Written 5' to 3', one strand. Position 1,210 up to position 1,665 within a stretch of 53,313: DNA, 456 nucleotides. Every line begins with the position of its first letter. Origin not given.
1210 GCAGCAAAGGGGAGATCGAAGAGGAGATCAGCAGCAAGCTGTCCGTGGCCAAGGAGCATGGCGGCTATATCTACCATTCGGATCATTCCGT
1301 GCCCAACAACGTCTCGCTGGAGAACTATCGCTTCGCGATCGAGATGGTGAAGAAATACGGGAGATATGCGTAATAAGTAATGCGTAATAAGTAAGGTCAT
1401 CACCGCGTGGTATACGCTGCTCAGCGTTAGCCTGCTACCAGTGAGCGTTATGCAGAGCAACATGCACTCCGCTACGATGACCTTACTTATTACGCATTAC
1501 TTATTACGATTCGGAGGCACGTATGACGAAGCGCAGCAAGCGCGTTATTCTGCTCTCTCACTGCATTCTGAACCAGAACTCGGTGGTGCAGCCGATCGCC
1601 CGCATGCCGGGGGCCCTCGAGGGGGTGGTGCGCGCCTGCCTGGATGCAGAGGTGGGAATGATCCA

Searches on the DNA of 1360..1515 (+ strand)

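Call 34: build_rna_model(alignment_id=A3)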
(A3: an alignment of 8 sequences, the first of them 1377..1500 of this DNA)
Model R1 built from alignment A3 (8 sequences, 126 columns); structure: RNAalifold consensus.
model positions 124; base pairs 29; branch points 1; effective number of sequences 4.54; information 0.59 bits per position. Calibrated on 0.2 Mb of random sequence (short: E-values are rough).
structure used (alignment columns):
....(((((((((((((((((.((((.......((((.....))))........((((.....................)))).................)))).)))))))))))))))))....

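Call 35: search_with_rna_model(model_id=R1, sources=[window, L095, L097, L098, L099, L101, L103, L104, L105, L106, L108, L109, L110, L111, L112, L113, L114, L115, L116, L117, L119, L120, L121, L123, L124, L125, L126, L127, L128, L129, L094, L096, L100, L102, L107, L118, L130], max_evalue=0.01, make_alignment=true)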
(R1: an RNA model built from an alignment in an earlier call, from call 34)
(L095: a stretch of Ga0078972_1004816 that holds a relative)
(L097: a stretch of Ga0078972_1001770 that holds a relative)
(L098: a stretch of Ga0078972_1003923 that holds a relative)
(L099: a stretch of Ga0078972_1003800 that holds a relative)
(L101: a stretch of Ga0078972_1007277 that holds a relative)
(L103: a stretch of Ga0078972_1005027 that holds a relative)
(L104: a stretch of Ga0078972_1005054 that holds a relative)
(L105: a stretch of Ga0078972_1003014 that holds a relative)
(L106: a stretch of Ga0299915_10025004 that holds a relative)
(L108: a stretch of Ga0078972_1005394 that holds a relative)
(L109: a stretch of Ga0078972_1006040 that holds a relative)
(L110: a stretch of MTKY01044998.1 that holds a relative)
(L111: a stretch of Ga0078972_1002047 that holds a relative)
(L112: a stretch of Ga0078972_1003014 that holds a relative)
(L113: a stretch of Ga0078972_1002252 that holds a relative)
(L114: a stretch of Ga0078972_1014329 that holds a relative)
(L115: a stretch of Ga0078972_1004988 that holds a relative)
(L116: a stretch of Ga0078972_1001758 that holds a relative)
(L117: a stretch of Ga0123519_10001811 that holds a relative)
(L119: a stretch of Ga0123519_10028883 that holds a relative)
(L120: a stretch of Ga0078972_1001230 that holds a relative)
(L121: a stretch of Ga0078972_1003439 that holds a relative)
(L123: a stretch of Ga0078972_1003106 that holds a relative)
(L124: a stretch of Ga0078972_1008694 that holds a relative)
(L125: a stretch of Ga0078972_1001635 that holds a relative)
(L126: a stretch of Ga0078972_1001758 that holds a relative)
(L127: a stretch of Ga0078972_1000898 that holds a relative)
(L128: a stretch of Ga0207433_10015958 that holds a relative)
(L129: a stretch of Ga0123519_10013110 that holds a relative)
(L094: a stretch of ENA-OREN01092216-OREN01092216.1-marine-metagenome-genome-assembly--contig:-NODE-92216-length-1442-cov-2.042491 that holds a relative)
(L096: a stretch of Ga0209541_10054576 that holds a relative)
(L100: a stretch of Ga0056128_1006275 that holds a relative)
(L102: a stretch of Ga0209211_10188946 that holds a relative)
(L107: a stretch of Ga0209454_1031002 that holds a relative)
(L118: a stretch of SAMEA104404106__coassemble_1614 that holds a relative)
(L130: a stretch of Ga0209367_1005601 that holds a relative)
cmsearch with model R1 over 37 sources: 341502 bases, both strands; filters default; matches with E-value up to 0.01: 104.
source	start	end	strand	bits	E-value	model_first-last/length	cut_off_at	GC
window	1377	1500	+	116.6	3e-27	1-124/124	no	0.48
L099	940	1063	+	109.9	1.6e-25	1-124/124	no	0.53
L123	1983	2104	+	108.7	3.2e-25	1-124/124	no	0.55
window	30933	31056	+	108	4.8e-25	1-124/124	no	0.46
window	28299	28421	+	106.9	8.9e-25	1-124/124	no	0.52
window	8841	8963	+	106.8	9.5e-25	1-124/124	no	0.52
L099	940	1063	-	105.5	2e-24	1-124/124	no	0.53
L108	5751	5874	-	105.4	2.2e-24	1-124/124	no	0.48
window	18422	18545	+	103.4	7.1e-24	1-124/124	no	0.52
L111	437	559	+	101.9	1.7e-23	1-124/124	no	0.53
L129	4778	4900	+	101.9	1.7e-23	1-124/124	no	0.53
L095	5316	5438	-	101.8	1.8e-23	1-124/124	no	0.5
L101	6183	6306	-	100.8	3.3e-23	1-124/124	no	0.5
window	7511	7632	+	100.2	4.5e-23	1-124/124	no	0.52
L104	5998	6119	+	99.5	6.9e-23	1-124/124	no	0.47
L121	9650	9772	+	98.9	1e-22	1-124/124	no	0.54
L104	5998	6119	-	96.9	3.1e-22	1-124/124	no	0.47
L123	1983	2104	-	95.5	7.1e-22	1-124/124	no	0.55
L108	5751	5874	+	92.6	3.8e-21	1-124/124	no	0.48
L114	8687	8812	+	92.5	4.2e-21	1-124/124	no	0.48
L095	5316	5438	+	92.1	5.4e-21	1-124/124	no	0.5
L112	502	623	+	91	1e-20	1-124/124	no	0.47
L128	8038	8159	-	91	1e-20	1-124/124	no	0.47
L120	1640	1763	+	90.8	1.1e-20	1-124/124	no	0.51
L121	5149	5272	+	89.7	2.1e-20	1-124/124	no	0.48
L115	684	807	+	88.5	4.4e-20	1-124/124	no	0.5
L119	367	490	+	88.5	4.4e-20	1-124/124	no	0.5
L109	11635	11758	-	86.9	1.1e-19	1-124/124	no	0.48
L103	2927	3050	+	86.9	1.1e-19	1-124/124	no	0.49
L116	3828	3951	+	86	1.9e-19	1-124/124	no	0.52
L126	11551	11674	-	86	1.9e-19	1-124/124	no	0.52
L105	10827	10950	-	84.3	5.2e-19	1-124/124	no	0.52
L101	6183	6306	+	83.9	6.5e-19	1-124/124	no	0.5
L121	9650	9772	-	83.8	6.9e-19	1-124/124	no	0.54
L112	502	623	-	83.6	7.4e-19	1-124/124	no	0.47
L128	8038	8159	+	83.6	7.4e-19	1-124/124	no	0.47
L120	1640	1763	-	83.1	1e-18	1-124/124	no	0.51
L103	2927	3050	-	82.8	1.2e-18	1-124/124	no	0.49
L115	684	807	-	82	1.9e-18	1-124/124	no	0.5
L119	367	490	-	82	1.9e-18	1-124/124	no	0.5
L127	1010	1131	+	80.2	5.7e-18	1-124/124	no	0.53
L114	8687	8812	-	80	6.2e-18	1-124/124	no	0.48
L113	4807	4929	+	79.5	8.4e-18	1-124/124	no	0.49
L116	2154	2277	-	79.5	8.7e-18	1-124/124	no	0.48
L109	11635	11758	+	77.9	2.2e-17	1-124/124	no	0.48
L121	2848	2971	-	77.3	3.1e-17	1-124/124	no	0.53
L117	7609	7732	-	77.1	3.5e-17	1-124/124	no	0.53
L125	8830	8953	-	77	3.6e-17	1-124/124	no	0.48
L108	2949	3072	+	76.7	4.4e-17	1-124/124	no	0.53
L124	2317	2440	+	76.3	5.5e-17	1-124/124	no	0.51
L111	437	559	-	75.3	1e-16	1-124/124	no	0.53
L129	4778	4900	-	75.3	1e-16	1-124/124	no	0.53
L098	6806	6927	+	74.9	1.3e-16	1-124/124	no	0.49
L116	2154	2277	+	74.9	1.3e-16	1-124/124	no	0.48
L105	10827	10950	+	74.8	1.3e-16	1-124/124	no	0.52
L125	8830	8953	+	74.6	1.5e-16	1-124/124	no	0.48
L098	6806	6927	-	72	7e-16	1-124/124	no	0.49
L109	8060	8182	+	71.6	8.8e-16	1-124/124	no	0.59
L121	11419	11542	+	71.3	1e-15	1-124/124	no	0.5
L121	5149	5272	-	70.5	1.7e-15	1-124/124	no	0.48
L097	4976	5099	-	69.9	2.3e-15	1-124/124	no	0.52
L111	4354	4476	-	69.4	3.1e-15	1-124/124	no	0.54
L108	2949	3072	-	69.4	3.2e-15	1-124/124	no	0.53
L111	4354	4476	+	69.3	3.4e-15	1-124/124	no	0.54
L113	4807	4929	-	67.4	1e-14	1-124/124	no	0.49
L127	1010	1131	-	66.1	2.2e-14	1-124/124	no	0.53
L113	689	811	-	62.9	1.4e-13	1-124/124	no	0.51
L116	3828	3951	-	62.2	2.1e-13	1-124/124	no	0.52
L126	11551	11674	+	62.2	2.1e-13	1-124/124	no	0.52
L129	8695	8817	-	62.1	2.3e-13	1-124/124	no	0.55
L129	8695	8817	+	61.5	3.2e-13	1-124/124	no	0.55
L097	4976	5099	+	60.9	4.7e-13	1-124/124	no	0.52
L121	11419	11542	-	60.9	4.7e-13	1-124/124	no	0.5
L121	2848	2971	+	60.6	5.5e-13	1-124/124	no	0.53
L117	7609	7732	+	58.9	1.5e-12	1-124/124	no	0.53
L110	811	941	+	58.5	1.8e-12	1-124/124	no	0.52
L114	9590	9703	-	53.4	3.8e-11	1-124/124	no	0.55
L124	2317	2439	-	52.9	5.1e-11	1-124/124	no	0.51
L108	1700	1821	+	52.6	6.1e-11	1-124/124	no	0.48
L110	812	934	-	50.3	2.3e-10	1-124/124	no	0.53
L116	6435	6554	+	49.7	3.3e-10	1-124/124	no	0.57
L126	8948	9067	-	49.7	3.3e-10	1-124/124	no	0.57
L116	7708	7830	-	49.3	4.1e-10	1-124/124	no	0.47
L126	7672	7794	+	49.3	4.1e-10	1-124/124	no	0.47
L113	689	811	+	49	4.8e-10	1-124/124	no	0.51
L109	8060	8182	-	48.2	7.9e-10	1-124/124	no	0.59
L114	9590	9703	+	47.3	1.3e-09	1-124/124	no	0.55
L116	7708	7830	+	46.7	1.9e-09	1-124/124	no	0.47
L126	7672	7794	-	46.7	1.9e-09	1-124/124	no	0.47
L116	1371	1489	-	43.9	1e-08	1-124/124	no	0.55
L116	1367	1489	+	39.9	1e-07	1-124/124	no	0.55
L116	6435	6554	-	37.8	3.4e-07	1-124/124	no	0.57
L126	8948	9067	+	37.8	3.4e-07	1-124/124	no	0.57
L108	1700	1825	-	33.3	4.8e-06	1-124/124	no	0.48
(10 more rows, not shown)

Alignment A4: 104 matches aligned to the model, 185 columns, each read 5' to 3' on its own strand. Consensus structure (alignment columns), stored with it:
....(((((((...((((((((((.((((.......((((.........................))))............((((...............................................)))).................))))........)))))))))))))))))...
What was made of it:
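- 45 distinct full-length copies at 44-117 bits lie in about 380 kb of GC-65% contigs (call 35).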

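Call 46: search_with_rna_model(model_id=R1, sources=[L003, L004, L005, L006, L007, L008, L009, L010, L011, L012, L013, L014, L015, L016, L017, L018, L019, L020, L021, L022, L023, L024, L025, L026, L027, L028, L029, L030, L031, L032, L033, L034, L035, L036, L037, L038, L039, L040, L041, L042, L043, L044, L045, L046, L047, L048, L049, L050, L051, L052, L053, L054, L055, L056, L057, L058, L059, L060, L061, L062, L063, L064, L065, L066, L067, L068, L069, L070, L071, L072, L073, L074, L075, L076, L077, L078, L079, L080, L081, L082, L083, L084, L085, L086, L087, L088, L089, L090, L091, L092, L093], max_evalue=0.1)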
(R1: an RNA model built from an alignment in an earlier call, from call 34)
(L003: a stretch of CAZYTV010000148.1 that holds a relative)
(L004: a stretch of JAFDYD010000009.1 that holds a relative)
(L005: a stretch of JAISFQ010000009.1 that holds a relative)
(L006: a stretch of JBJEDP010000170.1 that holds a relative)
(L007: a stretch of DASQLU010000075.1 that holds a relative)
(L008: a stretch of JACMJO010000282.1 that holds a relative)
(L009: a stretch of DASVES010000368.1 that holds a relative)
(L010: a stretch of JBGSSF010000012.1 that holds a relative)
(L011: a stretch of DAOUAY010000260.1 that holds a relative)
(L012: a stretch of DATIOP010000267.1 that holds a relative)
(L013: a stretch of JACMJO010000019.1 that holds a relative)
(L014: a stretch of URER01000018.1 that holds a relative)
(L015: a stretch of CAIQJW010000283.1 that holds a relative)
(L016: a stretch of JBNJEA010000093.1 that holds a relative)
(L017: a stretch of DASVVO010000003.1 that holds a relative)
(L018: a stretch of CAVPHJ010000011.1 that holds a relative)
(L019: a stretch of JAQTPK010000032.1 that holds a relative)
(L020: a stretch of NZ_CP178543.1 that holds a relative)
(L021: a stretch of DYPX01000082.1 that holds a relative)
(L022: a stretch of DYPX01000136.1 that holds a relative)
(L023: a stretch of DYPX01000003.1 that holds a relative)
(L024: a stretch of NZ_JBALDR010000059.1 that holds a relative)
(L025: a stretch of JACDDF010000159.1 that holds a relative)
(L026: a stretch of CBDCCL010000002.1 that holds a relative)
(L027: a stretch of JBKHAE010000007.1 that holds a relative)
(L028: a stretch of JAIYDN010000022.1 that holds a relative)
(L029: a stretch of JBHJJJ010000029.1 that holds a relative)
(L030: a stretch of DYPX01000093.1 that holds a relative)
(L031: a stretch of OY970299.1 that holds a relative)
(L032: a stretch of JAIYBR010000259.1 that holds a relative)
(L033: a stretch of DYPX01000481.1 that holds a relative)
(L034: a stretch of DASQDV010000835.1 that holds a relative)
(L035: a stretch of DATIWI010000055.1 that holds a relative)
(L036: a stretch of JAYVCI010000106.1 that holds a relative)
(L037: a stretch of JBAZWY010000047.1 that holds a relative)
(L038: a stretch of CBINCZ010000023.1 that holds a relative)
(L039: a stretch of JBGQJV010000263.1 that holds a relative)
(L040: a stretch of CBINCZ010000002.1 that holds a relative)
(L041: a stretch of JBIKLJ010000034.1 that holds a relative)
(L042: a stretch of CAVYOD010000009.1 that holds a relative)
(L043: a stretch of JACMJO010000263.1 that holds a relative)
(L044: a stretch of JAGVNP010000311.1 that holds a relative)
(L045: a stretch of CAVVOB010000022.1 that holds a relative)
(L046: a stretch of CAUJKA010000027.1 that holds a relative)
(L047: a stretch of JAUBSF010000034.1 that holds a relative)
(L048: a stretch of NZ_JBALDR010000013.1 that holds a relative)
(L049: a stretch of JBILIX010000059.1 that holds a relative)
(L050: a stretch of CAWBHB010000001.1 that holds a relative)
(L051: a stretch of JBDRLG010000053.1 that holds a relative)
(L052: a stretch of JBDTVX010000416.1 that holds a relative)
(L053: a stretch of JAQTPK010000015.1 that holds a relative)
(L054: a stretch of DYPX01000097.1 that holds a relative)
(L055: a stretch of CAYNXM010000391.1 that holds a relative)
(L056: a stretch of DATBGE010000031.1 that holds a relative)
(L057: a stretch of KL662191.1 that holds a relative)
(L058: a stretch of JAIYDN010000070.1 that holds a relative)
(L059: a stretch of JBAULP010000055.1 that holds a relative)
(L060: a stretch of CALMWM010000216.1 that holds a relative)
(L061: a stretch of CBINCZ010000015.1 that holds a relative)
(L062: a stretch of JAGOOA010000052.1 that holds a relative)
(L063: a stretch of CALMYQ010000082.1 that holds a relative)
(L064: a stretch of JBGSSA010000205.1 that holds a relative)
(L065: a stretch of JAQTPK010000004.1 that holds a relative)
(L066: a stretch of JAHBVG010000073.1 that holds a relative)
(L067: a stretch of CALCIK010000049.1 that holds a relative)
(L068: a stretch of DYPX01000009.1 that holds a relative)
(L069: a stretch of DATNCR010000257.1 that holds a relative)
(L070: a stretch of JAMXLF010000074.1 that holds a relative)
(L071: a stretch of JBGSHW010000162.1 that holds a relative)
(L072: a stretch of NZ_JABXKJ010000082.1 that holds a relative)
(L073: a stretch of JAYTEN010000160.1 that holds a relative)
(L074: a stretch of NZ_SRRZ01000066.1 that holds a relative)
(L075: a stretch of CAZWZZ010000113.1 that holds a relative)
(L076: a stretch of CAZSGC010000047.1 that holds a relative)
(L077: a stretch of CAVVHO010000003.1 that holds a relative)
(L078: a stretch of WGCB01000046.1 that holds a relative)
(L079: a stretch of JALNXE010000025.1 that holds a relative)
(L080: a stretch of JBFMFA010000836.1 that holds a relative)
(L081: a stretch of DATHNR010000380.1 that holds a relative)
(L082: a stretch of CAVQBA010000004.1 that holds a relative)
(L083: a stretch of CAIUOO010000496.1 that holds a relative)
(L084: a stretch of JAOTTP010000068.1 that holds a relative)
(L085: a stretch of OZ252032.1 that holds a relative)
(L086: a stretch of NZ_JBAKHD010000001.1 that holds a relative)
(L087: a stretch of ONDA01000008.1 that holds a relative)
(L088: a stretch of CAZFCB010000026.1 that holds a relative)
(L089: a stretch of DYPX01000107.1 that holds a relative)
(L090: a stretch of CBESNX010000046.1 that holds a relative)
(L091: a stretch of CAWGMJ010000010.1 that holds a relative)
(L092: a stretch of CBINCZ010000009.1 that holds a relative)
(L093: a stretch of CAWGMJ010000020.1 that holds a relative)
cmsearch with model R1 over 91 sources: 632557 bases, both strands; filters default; matches with E-value up to 0.1: 110.
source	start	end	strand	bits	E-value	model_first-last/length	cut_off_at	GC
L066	5313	5364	-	41.9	5.9e-08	1-124/124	no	0.37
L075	7196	7250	+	40.8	1.1e-07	1-124/124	no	0.36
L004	2119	2267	-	40.2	1.5e-07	1-124/124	no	0.36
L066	5313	5364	+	39.8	2e-07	1-124/124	no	0.37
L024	1803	1874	+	39.8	2e-07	1-124/124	no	0.29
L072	4981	5081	-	39.7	2.1e-07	1-124/124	no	0.28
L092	1834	1964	-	39.6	2.3e-07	1-124/124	no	0.56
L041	4766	4832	+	39.3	2.7e-07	1-124/124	no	0.42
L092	1834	1964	+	39.2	2.9e-07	1-124/124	no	0.56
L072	5981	6086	+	38.9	3.4e-07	1-124/124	no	0.26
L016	7482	7578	+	38.6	4e-07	1-124/124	no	0.43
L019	3058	3178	-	38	5.7e-07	1-124/124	no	0.46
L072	5988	6086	-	37.2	9.3e-07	1-124/124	no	0.26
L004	2119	2274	+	37.1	9.7e-07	1-124/124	no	0.36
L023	1382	1452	-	36.8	1.1e-06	1-124/124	no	0.34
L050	4387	4491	+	36.3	1.6e-06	1-124/124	no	0.52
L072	4981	5088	+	36.1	1.8e-06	1-124/124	no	0.28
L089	1530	1589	+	36.1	1.8e-06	1-124/124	no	0.35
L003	4534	4655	-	36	1.8e-06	1-124/124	no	0.37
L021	2689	2811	-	36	1.9e-06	1-124/124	no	0.34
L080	1572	1708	+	35.8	2.1e-06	1-124/124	no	0.55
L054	7382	7498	+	35.8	2.1e-06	1-124/124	no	0.34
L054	7382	7498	-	35.6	2.3e-06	1-124/124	no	0.34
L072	3058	3170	+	35.2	2.9e-06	1-124/124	no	0.32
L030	2752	2892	-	35.2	3e-06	1-124/124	no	0.35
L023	1382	1452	+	35.2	3e-06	1-124/124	no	0.34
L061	2837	2912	-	35.1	3.1e-06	1-124/124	no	0.59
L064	4637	4715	+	35.1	3.2e-06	1-124/124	no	0.43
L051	6505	6607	+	35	3.3e-06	1-124/124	no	0.28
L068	550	654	-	34.9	3.5e-06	1-124/124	no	0.43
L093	988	1094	+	34.5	4.4e-06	1-124/124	no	0.42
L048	5044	5108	+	34.5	4.5e-06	1-124/124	no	0.31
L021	2689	2811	+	34.4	4.6e-06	1-124/124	no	0.34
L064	4637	4715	-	34.3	5.1e-06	1-124/124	no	0.43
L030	2752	2892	+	34.2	5.3e-06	1-124/124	no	0.35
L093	981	1101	-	33.9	6.2e-06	1-124/124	no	0.43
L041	4766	4832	-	33.6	7.7e-06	1-124/124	no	0.42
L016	7482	7578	-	33.5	8.1e-06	1-124/124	no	0.43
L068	550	654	+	33.4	8.5e-06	1-124/124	no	0.43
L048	2135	2260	+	33.2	9.7e-06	1-124/124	no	0.36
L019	3058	3178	+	33.1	1e-05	1-124/124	no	0.46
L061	2837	2933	+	32.8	1.2e-05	1-124/124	no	0.6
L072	2527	2639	+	32.8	1.2e-05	1-124/124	no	0.27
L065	3099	3220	+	32.7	1.3e-05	1-124/124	no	0.44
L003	4534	4655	+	32.6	1.4e-05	1-124/124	no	0.37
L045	2473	2527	+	32.5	1.5e-05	1-124/124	no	0.44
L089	1530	1589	-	32.4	1.5e-05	1-124/124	no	0.35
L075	7196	7250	-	32.3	1.6e-05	1-124/124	no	0.36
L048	2149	2260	-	32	1.9e-05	1-124/124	no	0.35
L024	1803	1874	-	32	1.9e-05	1-124/124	no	0.29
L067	3064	3183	+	32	1.9e-05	1-124/124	no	0.41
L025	5667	5773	+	32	2e-05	1-124/124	no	0.55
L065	3099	3220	-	31.3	2.9e-05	1-124/124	no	0.44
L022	3854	3992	+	31.1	3.3e-05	1-124/124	no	0.35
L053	4944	5035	+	31.1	3.3e-05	1-124/124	no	0.52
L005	436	516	-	30.9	3.8e-05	1-124/124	no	0.33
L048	5044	5108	-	30.6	4.4e-05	1-124/124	no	0.31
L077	898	976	-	30.4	4.9e-05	1-124/124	no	0.51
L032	1694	1773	+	30.3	5.2e-05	1-124/124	no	0.4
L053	4932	5049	-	29.8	6.8e-05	1-124/124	no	0.52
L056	3313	3411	-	29.8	7.1e-05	1-124/124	no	0.49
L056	3313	3411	+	29.3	9.3e-05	1-124/124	no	0.49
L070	584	702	-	29.3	9.3e-05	1-124/124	no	0.57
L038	2076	2154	+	29.1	0.00011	1-124/124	no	0.59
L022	3861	3985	-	29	0.00011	1-124/124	no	0.34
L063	6923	7071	+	28.8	0.00012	1-124/124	no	0.52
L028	5121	5230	+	28.7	0.00014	1-124/124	no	0.54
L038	97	224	+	28.6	0.00014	1-124/124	no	0.61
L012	6096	6197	-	28.5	0.00015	1-124/124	no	0.61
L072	2527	2632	-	28.4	0.00016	1-124/124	no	0.27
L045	2473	2520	-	28.2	0.00018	1-124/124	no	0.46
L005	443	516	+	27.8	0.00022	1-124/124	no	0.34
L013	4997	5098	-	27.8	0.00022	1-124/124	no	0.5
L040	433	536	+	27.7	0.00024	1-124/124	no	0.51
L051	6505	6607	-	27.1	0.00035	1-124/124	no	0.28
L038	97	224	-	27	0.00036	1-124/124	no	0.61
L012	6096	6218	+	27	0.00036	1-124/124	no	0.58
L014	5721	5816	+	26.9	0.00037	1-124/124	no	0.34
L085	1101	1256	-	26.8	0.00039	1-124/124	no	0.36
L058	258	379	-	26.8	0.00041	1-124/124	no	0.43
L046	6968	7049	-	26.7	0.00043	1-124/124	no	0.48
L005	1904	2015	-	26.6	0.00045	1-124/124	no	0.39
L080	1572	1694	-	26.3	0.00053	1-124/124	no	0.55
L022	5984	6043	+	26.2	0.00057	1-124/124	no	0.35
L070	577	646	+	26.2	0.00058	1-124/124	no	0.56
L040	433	536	-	26.1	0.00061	1-124/124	no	0.51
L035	5300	5430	+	25.7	0.00075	1-124/124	no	0.53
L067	3092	3169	-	25.1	0.0011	1-124/124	no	0.44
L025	5667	5773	-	25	0.0011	1-124/124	no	0.55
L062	666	791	-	24.1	0.002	1-124/124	no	0.52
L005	1904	2015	+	23.8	0.0023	1-124/124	no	0.39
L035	5307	5416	-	23.7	0.0025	1-124/124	no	0.54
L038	2076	2154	-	22.9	0.0041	1-124/124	no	0.59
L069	3441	3548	-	22.8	0.0043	1-124/124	no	0.55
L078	578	673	-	22.6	0.0047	1-124/124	no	0.53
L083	3048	3105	-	22.6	0.0048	1-124/124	no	0.59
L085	1101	1256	+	22.1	0.0062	1-124/124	no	0.36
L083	3048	3105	+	22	0.0067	1-124/124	no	0.59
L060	142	266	-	21.8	0.0076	1-124/124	no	0.5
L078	578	666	+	21.7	0.0082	1-124/124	no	0.54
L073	4280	4399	+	21.3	0.01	1-124/124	no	0.62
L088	312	439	-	20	0.022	1-124/124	no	0.39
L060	142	266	+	19.8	0.025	1-124/124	no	0.5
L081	1486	1605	+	19.4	0.031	1-124/124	no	0.31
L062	666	791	+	19.1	0.038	1-124/124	no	0.52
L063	6923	7071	-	18.9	0.04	1-124/124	no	0.52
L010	4134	4239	+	18.9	0.04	1-124/124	no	0.39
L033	55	93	+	18.7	0.047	1-124/124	no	0.38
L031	6702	6801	-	18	0.069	1-124/124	no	0.58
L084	3647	3743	-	17.6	0.087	1-124/124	no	0.44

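Call 61: search_with_rna_model(model_id=R1, sources=[L131, L132, L133, L134, L135], max_evalue=1)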
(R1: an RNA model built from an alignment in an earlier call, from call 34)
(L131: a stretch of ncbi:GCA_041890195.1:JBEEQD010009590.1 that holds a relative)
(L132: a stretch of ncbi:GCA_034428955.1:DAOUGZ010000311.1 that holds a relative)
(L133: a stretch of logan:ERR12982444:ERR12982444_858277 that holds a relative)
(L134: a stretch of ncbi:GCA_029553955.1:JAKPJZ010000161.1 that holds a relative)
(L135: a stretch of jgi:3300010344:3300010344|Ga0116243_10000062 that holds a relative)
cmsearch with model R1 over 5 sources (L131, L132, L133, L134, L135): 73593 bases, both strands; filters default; matches with E-value up to 1: 10.
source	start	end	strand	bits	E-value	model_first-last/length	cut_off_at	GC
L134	9858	9970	-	42.3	5.2e-09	1-124/124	no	0.56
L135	9858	9970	-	42.3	5.2e-09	1-124/124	no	0.56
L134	9858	9970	+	41.4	9.1e-09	1-124/124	no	0.56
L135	9858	9970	+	41.4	9.1e-09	1-124/124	no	0.56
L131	1253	1350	+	38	6.5e-08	1-124/124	no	0.57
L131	1253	1350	-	35.6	2.7e-07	1-124/124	no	0.57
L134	13906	14019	+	31.9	2.4e-06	1-124/124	no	0.54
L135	13906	14019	+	31.9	2.4e-06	1-124/124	no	0.54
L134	13906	14019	-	28.2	2.1e-05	1-124/124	no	0.54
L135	13906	14019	-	28.2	2.1e-05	1-124/124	no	0.54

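Call 74: search_dna_similar(query=window:1360-1515:+, collection=plasmids, mode=distant, max_evalue=0.001, max_rows=10)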
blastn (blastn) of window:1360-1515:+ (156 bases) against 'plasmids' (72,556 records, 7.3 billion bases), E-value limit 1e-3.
No match.
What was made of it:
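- Tried and rejected: Plasmid collection. blastn of one element gave no match (call 74).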

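Call 90: search_with_rna_model(model_id=R1, sources=[L136, L137], max_evalue=1)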
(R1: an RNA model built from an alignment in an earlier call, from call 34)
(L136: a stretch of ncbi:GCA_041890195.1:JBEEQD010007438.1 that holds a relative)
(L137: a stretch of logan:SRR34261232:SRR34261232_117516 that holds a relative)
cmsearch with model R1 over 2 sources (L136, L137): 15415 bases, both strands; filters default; matches with E-value up to 1: 0.
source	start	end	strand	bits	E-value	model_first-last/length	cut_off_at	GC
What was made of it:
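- The best score is at most 42 bits (arms only) in 630 kb from other phyla (call 46), and at most 42 bits in relatives (calls 61, 90). Absent from close relatives (calls 61, 90).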
